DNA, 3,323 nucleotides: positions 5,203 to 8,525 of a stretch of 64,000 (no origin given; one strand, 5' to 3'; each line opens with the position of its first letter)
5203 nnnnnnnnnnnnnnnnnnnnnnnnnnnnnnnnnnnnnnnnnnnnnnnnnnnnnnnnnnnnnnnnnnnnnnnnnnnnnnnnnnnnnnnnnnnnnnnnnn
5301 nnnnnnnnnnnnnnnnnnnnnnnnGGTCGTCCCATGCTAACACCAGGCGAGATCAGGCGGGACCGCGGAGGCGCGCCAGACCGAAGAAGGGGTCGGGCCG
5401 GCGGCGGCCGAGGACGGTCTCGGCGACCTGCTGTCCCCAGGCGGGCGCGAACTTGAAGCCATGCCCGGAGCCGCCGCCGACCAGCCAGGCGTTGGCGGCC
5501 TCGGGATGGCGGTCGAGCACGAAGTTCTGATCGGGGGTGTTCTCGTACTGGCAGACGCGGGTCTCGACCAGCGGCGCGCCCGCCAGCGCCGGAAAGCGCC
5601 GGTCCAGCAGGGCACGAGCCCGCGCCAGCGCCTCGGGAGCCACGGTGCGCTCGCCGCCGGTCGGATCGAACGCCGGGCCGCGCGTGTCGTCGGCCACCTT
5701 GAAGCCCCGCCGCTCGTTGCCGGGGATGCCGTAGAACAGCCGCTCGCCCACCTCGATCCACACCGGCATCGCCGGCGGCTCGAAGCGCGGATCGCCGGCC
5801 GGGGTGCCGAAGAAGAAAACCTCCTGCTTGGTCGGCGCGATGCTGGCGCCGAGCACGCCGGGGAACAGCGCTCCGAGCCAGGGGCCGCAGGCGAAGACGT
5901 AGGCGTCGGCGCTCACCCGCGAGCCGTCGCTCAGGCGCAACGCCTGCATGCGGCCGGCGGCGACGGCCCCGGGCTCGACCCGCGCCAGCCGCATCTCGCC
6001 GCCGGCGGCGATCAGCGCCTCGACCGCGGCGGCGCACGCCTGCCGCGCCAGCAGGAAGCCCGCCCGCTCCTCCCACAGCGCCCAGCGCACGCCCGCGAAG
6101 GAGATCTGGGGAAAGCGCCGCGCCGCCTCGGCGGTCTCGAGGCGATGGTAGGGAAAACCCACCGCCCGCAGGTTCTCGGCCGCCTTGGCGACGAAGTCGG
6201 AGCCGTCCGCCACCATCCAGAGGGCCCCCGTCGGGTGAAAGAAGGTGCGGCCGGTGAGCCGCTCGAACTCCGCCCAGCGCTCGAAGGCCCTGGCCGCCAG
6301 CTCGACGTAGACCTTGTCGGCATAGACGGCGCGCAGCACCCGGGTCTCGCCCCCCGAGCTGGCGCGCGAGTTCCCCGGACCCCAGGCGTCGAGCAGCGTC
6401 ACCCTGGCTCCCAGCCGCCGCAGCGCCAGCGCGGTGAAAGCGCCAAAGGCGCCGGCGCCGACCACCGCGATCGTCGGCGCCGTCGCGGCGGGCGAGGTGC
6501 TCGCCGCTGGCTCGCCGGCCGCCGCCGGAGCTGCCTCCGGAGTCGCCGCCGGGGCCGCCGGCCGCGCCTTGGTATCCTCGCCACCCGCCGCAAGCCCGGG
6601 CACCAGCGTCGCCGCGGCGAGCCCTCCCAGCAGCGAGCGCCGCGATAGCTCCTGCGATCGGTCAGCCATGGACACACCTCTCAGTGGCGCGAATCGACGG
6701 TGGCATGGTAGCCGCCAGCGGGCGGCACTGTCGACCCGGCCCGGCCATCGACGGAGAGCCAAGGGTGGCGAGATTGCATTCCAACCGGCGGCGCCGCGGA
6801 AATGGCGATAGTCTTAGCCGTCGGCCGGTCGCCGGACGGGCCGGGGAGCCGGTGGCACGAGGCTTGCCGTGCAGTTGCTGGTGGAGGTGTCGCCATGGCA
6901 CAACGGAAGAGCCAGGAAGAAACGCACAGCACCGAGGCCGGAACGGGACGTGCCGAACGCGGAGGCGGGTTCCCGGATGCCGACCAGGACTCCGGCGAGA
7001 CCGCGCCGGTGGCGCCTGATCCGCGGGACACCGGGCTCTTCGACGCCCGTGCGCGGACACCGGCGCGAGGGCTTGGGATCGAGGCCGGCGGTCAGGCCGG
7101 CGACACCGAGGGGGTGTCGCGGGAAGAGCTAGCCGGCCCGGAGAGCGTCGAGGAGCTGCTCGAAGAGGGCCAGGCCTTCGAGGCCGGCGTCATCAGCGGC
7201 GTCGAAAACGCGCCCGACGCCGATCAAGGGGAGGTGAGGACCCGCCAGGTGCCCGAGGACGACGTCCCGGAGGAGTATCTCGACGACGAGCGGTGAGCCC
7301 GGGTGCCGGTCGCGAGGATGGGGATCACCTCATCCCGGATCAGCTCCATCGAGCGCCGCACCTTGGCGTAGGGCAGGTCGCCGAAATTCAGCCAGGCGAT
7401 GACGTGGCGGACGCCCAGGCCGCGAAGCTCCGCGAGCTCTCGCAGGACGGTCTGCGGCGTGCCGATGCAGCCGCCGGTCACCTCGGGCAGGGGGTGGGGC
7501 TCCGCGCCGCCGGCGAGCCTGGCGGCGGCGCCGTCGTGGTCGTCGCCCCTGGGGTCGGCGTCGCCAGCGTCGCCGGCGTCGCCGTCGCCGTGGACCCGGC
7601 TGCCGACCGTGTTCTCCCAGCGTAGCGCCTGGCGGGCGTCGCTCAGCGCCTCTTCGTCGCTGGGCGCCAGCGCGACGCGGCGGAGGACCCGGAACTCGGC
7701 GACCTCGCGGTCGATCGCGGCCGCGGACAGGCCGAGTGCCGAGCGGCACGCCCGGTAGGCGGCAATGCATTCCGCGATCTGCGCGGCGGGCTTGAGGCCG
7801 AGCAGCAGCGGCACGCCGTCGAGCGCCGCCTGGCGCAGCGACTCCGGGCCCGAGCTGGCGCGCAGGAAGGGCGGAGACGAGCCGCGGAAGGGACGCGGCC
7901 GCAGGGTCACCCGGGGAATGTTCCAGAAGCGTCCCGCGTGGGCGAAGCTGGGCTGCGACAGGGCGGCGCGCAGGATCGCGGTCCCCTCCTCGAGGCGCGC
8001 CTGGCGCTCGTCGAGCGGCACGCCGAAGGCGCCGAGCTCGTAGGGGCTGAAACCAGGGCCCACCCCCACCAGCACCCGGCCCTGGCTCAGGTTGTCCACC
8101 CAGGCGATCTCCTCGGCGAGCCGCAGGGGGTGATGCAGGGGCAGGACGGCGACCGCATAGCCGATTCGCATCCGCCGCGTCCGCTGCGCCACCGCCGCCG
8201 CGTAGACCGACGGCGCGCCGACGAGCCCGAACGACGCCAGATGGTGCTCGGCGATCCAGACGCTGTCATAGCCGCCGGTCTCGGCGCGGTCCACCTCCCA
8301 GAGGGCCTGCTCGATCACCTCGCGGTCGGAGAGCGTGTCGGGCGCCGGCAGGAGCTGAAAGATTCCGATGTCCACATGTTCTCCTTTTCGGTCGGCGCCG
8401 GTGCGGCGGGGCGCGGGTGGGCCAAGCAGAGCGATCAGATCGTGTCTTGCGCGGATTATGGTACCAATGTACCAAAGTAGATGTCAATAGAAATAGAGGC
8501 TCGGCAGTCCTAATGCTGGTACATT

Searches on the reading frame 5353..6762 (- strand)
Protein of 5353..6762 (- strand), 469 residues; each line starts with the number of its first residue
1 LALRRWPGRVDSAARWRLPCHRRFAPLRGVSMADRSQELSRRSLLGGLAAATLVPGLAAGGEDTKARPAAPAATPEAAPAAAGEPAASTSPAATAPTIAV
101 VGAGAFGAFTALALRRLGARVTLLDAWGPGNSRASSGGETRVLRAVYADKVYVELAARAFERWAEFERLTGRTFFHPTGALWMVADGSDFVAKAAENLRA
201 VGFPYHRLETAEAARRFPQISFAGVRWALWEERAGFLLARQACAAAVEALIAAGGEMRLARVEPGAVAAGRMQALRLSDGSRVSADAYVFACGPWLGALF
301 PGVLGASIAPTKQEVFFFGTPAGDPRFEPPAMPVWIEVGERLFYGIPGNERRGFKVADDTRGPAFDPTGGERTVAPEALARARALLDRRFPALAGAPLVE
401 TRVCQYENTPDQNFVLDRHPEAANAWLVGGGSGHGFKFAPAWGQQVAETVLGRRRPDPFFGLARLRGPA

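Call 35: search_protein_families(library=pfam, proteins=[window:5353-6762:-], max_evalue=0.001)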
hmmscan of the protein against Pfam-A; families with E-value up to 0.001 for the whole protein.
window:5353-6762:- (469 aa): 2 families
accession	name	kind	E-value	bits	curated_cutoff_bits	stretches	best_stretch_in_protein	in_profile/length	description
PF01266.30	DAO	-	2.4e-44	152.8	27.9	1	98-448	2-352/353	FAD dependent oxidoreductase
PF13450.12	NAD_binding_8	-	9.1e-05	23.1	21.9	1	100-130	1-32/68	NAD(P)-binding Rossmann-like domain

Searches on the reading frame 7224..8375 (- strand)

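Call 35: search_protein_families(library=pfam, proteins=[window:7224-8375:-], max_evalue=0.001)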
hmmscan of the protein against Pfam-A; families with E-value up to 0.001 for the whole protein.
window:7224-8375:- (383 aa): 1 family
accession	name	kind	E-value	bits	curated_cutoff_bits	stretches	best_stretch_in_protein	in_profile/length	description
PF00296.26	Bac_luciferase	-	1.9e-59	202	27.9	1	1-324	1-314/314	Luciferase-like monooxygenase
